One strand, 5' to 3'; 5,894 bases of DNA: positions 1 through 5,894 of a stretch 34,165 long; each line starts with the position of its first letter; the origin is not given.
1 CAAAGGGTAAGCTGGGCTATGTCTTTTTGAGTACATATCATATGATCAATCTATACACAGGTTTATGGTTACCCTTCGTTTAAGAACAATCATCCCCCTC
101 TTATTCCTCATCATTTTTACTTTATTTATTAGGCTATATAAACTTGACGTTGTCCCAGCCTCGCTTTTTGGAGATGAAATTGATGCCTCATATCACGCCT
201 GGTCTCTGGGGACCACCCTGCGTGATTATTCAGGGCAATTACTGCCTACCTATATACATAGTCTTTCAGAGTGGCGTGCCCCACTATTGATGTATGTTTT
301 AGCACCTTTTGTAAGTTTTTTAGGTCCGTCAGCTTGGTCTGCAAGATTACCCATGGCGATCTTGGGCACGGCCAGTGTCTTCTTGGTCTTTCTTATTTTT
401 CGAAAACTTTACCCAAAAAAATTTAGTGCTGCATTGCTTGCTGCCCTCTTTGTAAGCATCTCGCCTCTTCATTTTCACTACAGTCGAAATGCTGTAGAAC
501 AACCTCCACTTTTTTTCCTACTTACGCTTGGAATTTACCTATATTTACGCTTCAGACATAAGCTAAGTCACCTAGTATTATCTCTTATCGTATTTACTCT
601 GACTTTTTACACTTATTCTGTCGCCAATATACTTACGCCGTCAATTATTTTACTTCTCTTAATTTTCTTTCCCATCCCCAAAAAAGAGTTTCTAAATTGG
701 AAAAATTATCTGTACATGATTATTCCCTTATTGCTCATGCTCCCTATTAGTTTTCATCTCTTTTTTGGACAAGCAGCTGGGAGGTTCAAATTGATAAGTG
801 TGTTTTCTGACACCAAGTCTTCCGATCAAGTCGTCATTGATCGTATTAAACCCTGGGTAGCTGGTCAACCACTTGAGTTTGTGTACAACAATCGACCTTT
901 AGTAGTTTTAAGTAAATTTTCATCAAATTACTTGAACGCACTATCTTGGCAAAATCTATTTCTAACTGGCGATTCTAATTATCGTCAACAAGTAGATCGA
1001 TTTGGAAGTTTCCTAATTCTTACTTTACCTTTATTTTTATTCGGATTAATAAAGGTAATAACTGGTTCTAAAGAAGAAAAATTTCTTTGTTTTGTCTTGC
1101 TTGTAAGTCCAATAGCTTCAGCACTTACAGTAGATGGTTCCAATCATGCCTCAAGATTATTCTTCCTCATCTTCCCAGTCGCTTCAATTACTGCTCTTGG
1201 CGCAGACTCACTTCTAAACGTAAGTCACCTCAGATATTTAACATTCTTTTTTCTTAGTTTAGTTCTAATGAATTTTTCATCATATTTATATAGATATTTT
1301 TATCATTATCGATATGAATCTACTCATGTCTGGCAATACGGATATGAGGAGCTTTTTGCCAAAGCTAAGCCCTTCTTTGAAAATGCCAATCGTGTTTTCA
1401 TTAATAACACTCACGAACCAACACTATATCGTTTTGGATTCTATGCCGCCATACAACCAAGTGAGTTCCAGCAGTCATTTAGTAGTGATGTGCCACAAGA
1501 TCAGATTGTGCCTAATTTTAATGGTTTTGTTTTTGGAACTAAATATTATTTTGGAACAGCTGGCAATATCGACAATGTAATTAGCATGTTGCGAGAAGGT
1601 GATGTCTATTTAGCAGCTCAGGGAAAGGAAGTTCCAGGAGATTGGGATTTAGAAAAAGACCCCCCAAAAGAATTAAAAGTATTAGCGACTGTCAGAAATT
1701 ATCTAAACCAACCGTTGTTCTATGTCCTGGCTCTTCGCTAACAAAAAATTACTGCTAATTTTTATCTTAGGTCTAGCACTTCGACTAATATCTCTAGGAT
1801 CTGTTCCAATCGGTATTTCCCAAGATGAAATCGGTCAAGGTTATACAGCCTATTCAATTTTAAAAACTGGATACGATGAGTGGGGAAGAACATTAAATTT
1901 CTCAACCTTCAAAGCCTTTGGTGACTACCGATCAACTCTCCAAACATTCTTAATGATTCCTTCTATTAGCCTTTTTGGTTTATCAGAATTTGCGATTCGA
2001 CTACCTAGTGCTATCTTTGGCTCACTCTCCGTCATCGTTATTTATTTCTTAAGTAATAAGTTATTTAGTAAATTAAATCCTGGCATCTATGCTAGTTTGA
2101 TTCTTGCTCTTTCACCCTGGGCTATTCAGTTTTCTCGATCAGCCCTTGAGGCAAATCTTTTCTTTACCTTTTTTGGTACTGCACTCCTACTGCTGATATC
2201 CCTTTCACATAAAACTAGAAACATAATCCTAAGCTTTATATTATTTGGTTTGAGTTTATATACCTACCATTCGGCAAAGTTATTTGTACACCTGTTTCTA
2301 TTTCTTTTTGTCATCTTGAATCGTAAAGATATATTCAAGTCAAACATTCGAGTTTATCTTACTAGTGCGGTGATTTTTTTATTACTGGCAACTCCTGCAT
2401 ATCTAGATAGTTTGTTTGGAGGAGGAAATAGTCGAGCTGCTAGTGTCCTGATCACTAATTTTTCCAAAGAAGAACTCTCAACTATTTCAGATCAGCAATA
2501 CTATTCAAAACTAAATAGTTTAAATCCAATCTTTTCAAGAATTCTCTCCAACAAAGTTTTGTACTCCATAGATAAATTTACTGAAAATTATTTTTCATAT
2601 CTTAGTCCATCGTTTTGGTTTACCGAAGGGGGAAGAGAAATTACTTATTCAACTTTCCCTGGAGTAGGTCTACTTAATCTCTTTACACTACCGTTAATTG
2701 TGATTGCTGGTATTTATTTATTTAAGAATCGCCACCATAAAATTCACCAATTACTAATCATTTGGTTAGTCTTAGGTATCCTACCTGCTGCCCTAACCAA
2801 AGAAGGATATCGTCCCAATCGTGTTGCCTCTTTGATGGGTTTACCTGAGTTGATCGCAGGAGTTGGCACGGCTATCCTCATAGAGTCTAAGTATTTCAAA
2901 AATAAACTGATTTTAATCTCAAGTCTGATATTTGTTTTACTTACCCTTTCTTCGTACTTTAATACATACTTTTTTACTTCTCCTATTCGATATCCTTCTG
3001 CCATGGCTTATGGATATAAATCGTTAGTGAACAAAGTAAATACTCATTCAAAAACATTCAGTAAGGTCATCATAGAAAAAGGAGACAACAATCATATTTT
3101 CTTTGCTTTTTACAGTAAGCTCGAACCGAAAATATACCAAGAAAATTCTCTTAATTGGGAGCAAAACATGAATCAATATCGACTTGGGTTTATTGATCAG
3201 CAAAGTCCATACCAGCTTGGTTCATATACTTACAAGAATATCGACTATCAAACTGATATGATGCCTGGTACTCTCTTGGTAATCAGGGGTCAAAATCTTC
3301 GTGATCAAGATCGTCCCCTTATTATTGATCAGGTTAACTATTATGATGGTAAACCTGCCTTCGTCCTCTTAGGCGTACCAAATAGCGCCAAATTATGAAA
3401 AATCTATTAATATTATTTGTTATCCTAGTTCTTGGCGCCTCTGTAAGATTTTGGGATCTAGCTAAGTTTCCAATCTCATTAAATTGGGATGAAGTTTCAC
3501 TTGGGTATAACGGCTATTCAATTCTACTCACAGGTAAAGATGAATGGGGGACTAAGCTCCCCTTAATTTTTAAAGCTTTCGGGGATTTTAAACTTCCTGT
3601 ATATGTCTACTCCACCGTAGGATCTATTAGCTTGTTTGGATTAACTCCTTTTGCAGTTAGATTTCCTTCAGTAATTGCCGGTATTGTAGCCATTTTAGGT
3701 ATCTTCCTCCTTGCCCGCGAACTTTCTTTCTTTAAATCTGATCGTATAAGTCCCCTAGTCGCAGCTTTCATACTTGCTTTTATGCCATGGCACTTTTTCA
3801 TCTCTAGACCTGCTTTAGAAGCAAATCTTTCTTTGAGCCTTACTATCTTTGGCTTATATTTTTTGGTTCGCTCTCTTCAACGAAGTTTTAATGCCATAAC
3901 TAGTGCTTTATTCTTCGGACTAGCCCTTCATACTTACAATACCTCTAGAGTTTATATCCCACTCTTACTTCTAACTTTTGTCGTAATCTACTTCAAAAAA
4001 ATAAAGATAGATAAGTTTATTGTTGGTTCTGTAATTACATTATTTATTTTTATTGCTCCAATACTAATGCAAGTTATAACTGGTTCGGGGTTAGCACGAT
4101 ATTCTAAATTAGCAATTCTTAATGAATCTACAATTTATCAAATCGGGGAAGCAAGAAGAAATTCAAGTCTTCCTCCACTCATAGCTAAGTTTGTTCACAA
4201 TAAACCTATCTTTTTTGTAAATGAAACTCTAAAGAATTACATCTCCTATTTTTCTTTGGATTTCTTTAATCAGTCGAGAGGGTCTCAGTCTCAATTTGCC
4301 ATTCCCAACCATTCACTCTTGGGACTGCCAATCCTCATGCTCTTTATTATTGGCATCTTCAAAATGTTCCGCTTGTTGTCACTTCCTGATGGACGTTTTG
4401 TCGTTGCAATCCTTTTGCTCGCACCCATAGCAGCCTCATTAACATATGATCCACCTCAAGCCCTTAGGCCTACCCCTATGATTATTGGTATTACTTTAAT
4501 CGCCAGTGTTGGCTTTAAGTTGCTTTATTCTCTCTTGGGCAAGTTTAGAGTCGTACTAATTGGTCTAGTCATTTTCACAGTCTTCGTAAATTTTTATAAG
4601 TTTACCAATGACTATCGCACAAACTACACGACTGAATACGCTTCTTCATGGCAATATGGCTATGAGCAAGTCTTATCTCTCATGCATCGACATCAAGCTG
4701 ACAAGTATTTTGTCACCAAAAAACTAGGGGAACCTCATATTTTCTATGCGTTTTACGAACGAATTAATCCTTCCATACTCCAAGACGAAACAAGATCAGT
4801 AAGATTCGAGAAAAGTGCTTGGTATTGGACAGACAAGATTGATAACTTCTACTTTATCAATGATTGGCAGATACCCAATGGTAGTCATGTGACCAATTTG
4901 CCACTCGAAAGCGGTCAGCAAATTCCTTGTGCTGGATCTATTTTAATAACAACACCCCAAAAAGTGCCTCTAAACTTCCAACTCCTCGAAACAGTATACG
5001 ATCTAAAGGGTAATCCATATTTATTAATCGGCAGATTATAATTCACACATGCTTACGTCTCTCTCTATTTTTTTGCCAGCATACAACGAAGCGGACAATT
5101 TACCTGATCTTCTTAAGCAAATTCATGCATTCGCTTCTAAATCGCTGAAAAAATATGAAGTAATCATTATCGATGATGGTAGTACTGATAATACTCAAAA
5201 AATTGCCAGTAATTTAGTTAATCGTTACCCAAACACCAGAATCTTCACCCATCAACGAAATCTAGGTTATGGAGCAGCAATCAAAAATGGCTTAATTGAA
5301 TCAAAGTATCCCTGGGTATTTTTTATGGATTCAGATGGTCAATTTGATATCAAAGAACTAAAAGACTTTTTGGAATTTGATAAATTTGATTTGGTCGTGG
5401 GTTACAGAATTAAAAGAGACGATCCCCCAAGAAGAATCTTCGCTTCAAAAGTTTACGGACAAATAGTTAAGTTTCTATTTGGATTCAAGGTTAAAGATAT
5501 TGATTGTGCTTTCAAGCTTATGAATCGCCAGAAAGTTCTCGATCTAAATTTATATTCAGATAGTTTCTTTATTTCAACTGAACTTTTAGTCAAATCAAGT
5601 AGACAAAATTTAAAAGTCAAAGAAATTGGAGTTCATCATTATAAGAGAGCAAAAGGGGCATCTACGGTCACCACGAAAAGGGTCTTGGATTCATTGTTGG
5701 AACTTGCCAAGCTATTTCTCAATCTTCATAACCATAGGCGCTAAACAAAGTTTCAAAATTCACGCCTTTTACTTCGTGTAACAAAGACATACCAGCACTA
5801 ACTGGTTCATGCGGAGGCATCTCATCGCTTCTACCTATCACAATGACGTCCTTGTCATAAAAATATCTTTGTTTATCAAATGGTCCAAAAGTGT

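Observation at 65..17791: Dense array of about eleven ArnT/PMT-like GT-C paralogs in under 18 kb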

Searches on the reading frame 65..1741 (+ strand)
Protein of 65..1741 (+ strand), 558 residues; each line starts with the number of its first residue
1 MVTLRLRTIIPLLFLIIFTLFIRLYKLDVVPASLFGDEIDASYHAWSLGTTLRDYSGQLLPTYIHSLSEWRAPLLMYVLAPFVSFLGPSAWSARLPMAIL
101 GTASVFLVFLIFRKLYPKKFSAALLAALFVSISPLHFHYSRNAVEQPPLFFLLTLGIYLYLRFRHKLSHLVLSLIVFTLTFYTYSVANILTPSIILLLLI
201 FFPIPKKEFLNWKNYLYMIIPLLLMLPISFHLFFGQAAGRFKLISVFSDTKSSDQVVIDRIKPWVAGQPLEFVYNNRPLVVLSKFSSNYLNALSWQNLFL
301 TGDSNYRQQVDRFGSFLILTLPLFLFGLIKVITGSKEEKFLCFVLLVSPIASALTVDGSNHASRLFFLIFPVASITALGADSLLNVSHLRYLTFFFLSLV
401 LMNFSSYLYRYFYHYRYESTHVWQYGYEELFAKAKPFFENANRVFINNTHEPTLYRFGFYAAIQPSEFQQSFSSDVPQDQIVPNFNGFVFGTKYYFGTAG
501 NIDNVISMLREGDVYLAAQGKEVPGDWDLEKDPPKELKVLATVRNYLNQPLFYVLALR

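Call 4: search_protein_families(library=pfam, proteins=[window:65-1741:+], max_evalue=0.01)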
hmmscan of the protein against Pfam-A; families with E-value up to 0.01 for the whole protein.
window:65-1741:+ (558 aa): 2 families
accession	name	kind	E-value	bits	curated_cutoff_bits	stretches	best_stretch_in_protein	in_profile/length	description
PF13231.12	PMT_2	-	2.7e-12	47.6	26.1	1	72-228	3-157/160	Dolichyl-phosphate-mannose-protein mannosyltransferase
PF02366.24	PMT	-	3e-08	34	22.7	1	15-234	3-236/245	Dolichyl-phosphate-mannose-protein mannosyltransferase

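Call 18: search_solved_structures(query=A1, max_evalue=1, show_alignments=2)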
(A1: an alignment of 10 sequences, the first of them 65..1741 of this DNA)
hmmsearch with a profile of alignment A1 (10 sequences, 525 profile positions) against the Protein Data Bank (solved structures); distinct sequences matched with E-value up to 1: 1.
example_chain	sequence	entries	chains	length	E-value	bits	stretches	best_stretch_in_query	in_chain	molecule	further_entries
5ezm_A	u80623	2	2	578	0.0062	18.4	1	67-145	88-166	4-amino-4-deoxy-L-arabinose transferase or related glycosyltransferases of PMT family | 4-amino-4-deoxy-L-arabinose (L-Ara4N) transferase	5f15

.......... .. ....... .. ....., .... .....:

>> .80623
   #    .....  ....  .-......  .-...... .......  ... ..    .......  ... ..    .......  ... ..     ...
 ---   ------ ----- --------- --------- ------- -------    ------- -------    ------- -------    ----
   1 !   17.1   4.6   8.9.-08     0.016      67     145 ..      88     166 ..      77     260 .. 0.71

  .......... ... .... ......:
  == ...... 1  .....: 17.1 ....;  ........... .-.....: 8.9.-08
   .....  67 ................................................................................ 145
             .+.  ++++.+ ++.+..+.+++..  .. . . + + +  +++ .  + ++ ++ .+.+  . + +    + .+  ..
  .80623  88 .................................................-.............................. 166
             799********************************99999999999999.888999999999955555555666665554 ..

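Call 19: search_protein_families(library=ncbifam, proteins=[window:65-1741:+], max_evalue=0.01)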
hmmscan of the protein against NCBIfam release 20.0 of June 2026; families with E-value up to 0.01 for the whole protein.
window:65-1741:+ (558 aa): 1 family
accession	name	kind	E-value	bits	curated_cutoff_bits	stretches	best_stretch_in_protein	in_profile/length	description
TIGR03663.1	TIGR03663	subfamily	1.2e-06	27.8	126.25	1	13-191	5-168/435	flippase activity-associated protein Agl23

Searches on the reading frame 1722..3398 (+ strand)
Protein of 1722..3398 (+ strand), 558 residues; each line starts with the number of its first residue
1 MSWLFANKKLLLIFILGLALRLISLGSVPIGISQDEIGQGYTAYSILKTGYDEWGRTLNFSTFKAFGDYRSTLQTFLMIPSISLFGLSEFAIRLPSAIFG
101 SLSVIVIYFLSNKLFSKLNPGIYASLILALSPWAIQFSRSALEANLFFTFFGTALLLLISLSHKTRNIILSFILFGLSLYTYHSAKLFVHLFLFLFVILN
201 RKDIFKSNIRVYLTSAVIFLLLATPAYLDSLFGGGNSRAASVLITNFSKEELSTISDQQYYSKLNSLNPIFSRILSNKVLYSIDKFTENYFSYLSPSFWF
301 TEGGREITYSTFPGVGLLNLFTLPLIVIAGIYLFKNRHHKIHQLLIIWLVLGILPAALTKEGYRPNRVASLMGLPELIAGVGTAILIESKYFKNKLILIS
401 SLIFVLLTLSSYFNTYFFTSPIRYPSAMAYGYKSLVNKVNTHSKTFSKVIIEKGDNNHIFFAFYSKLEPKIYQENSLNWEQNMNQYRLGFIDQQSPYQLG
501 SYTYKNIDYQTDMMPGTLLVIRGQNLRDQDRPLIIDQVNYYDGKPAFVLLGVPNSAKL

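Call 4: search_protein_families(library=pfam, proteins=[window:1722-3398:+], max_evalue=0.01)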
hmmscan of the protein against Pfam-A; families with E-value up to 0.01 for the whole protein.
window:1722-3398:+ (558 aa): 2 families
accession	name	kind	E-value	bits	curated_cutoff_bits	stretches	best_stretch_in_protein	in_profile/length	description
PF13231.12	PMT_2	-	1.3e-13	51.9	26.1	1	81-224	13-156/160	Dolichyl-phosphate-mannose-protein mannosyltransferase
PF02366.24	PMT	-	4.2e-06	26.9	22.7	1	76-215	68-211/245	Dolichyl-phosphate-mannose-protein mannosyltransferase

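Call 19: search_protein_families(library=ncbifam, proteins=[window:1722-3398:+], max_evalue=0.01)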
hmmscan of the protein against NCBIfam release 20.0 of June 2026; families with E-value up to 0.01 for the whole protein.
window:1722-3398:+ (558 aa): 1 family
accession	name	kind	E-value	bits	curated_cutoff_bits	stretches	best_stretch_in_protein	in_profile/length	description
TIGR03663.1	TIGR03663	subfamily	8.5e-06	25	126.25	1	11-202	5-184/435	flippase activity-associated protein Agl23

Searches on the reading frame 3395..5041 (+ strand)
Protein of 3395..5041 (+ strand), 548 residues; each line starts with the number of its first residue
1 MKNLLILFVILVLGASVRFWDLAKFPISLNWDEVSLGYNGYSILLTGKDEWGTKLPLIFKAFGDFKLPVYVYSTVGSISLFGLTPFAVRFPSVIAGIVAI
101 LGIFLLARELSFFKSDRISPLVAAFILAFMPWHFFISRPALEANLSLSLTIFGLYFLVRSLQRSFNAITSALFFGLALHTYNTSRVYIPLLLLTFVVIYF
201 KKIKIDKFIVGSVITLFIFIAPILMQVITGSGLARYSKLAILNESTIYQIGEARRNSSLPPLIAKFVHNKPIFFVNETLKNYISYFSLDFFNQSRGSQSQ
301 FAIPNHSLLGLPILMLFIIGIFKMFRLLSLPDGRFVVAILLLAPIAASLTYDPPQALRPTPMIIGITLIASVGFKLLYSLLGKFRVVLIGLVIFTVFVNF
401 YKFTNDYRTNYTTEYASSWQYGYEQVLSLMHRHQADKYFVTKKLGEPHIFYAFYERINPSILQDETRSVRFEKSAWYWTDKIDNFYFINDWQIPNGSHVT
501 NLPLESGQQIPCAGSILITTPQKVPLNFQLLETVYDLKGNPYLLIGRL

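Call 4: search_protein_families(library=pfam, proteins=[window:3395-5041:+], max_evalue=0.01)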
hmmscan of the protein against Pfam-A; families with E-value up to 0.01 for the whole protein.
window:3395-5041:+ (548 aa): 1 family
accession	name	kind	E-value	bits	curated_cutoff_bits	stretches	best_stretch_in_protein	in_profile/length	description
PF13231.12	PMT_2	-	1.9e-09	38.3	26.1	1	68-221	4-156/160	Dolichyl-phosphate-mannose-protein mannosyltransferase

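Call 19: search_protein_families(library=ncbifam, proteins=[window:3395-5041:+], max_evalue=0.01)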
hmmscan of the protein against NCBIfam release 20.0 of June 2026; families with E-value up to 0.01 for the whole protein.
window:3395-5041:+ (548 aa): 1 family
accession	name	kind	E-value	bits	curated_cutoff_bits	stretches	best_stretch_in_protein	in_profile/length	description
NF047440.1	LA3751_2_3_fam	subfamily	0.0019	17.1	200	1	83-178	93-190/460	LA_3751/LA_3752 family putative glycosyltransferase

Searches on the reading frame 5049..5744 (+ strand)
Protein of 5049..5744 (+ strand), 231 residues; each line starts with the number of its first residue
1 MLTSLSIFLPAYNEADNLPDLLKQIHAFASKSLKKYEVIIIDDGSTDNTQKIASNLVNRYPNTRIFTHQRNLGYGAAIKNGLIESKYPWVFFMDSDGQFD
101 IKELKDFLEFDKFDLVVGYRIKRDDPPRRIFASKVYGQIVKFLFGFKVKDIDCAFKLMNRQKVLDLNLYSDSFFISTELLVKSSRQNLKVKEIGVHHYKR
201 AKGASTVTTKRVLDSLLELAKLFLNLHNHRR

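Call 5: search_protein_families(library=pfam, proteins=[window:5049-5744:+], max_evalue=0.01)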
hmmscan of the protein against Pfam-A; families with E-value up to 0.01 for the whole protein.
window:5049-5744:+ (231 aa): 4 families
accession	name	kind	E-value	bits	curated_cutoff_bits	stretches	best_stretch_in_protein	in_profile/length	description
PF00535.33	Glycos_transf_2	-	3.7e-30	105.5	23.3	1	6-162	1-163/168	Glycosyl transferase family 2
PF13641.12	Glyco_tranf_2_3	-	2.2e-05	25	27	1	5-96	3-96/230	Glycosyltransferase like family 2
PF10111.15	Glyco_tranf_2_2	-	0.00031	20.8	27.3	1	17-99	12-94/276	Glycosyltransferase like family 2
PF13704.12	Glyco_tranf_2_4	-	0.00066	20.6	27.5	1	24-97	9-82/98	Glycosyl transferase family 2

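Call 31: search_solved_structures(query=window:5049-5744:+, max_evalue=0.001)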
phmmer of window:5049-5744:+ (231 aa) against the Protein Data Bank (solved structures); distinct sequences matched with E-value up to 0.001: 22.
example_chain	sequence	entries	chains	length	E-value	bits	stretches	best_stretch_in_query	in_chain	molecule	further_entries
9hwj_A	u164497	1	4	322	3.5e-16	62.8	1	4-220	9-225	Undecaprenyl-phosphate 4-deoxy-4-formamido-L-arabinose transferase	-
9bhc_C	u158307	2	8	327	3.2e-15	59.7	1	4-220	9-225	Undecaprenyl-phosphate 4-deoxy-4-formamido-L-arabinose transferase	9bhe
8vxh_A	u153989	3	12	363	4.3e-15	59.3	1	4-220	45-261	Undecaprenyl-phosphate 4-deoxy-4-formamido-L-arabinose transferase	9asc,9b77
2z86_A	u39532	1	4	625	2e-14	57.1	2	3-100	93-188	Chondroitin synthase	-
2z87_A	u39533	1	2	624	2.1e-14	57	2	3-100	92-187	Chondroitin synthase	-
5mlz_A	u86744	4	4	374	1.7e-11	47.4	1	4-222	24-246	Dolichol monophosphate mannose synthase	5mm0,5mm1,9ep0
3bcv_A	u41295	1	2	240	1.2e-10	44.8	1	3-100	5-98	Putative glycosyltransferase protein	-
8vh7_A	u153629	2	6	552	7.6e-10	42.1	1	8-97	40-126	Heparosan synthase B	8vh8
8viw_A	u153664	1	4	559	7.7e-10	42.1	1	8-97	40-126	Heparosan synthase B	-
6h1j_A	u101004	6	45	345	6.9e-09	39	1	4-131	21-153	Probable ss-1,3-N-acetylglucosaminyltransferase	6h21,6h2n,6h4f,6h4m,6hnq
5ekp_C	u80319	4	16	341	7.2e-09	38.9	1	4-163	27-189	Uncharacterized glycosyltransferase sll0501 | Glycosyltransferase sll0501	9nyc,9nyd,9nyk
5eke_A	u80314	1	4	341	7.3e-09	38.9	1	4-163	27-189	Uncharacterized glycosyltransferase sll0501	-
9nye_A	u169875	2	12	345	7.4e-09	38.8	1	4-163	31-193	Glycosyltransferase sll0501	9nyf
5hea_A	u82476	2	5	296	5.4e-07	32.8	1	5-98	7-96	Putative glycosyltransferase (GalT1)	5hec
5tze_C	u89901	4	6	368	6.7e-06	29.2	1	5-110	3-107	Glycosyl transferase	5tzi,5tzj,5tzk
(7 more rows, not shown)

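Call 32: search_protein_families(library=ncbifam, proteins=[window:5049-5744:+], max_evalue=0.001)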
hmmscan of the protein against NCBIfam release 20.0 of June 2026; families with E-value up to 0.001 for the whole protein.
window:5049-5744:+ (231 aa): 18 families
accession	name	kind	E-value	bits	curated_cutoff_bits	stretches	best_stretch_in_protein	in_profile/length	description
NF007986.1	PRK10714.1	equivalog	3.5e-20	72.3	529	1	4-219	7-222/316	undecaprenyl-phosphate 4-deoxy-4-formamido-L-arabinose transferase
TIGR04182.1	glyco_TIGR04182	equivalog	8.4e-19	68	325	1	6-206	3-199/293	S-layer glycoprotein N-glycosyltransferase AglJ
TIGR03937.1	PgaC_IcaA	equivalog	4.7e-16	58.8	422.3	1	4-102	46-141/407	poly-beta-1,6-N-acetyl-D-glucosamine synthase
NF047588.1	GlcsyltransPgfSStrep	equivalog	7.4e-16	58.2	500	1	5-164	3-165/308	glycosyltransferase PgfS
NF007482.0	PRK10073.1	equivalog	4.1e-15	55.6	423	1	3-105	6-104/334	glycosyltransferase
NF041391.1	DPhHxTase_Halo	equivalog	7.1e-15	54.6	375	1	11-206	3-191/213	dolichyl-phosphate hexose transferase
NF041875.1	EPS_EpsD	equivalog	2.3e-13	50.2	370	1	5-105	1-98/325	exopolysaccharide biosynthesis glycosyltransferase EpsD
NF058614.1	PPMAGASynPpgS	equivalog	1.3e-12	47.6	370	1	7-210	4-213/226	polyprenyl-phospho-N-acetylgalactosaminyl synthase PpgS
TIGR04283.1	glyco_like_mftF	equivalog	6.7e-12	45.5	182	1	5-102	1-88/221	TIGR04283 family arsenosugar biosynthesis glycosyltransferase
NF047683.1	TeichurnBiosyTuaG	equivalog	3.6e-11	43.2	400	1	5-111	8-111/252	teichuronic acid biosynthesis protein TuaG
NF038302.1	EPS_HpsE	equivalog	1.5e-10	40.5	300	1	4-101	2-101/307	hormogonium polysaccharide biosynthesis glycosyltransferase HpsE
TIGR03111.1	glyc2_xrt_Gpos1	hypoth_equivalog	3.9e-09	35.8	363.95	1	4-108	50-153/439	TIGR03111 family XrtG-associated glycosyltransferase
NF010496.0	PRK13915.1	equivalog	4.3e-08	32.6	262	1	4-96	32-126/307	glucosyl-3-phosphoglycerate synthase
TIGR03965.1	mycofact_glyco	equivalog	1.1e-07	31.1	280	1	4-97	75-165/467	mycofactocin biosynthesis glycosyltransferase MftF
NF050050.1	ProtGlycPglI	equivalog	1.5e-07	31.1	500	1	4-100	3-97/306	GalNAc(5)-diNAcBac-PP-undecaprenol beta-1,3-glucosyltransferase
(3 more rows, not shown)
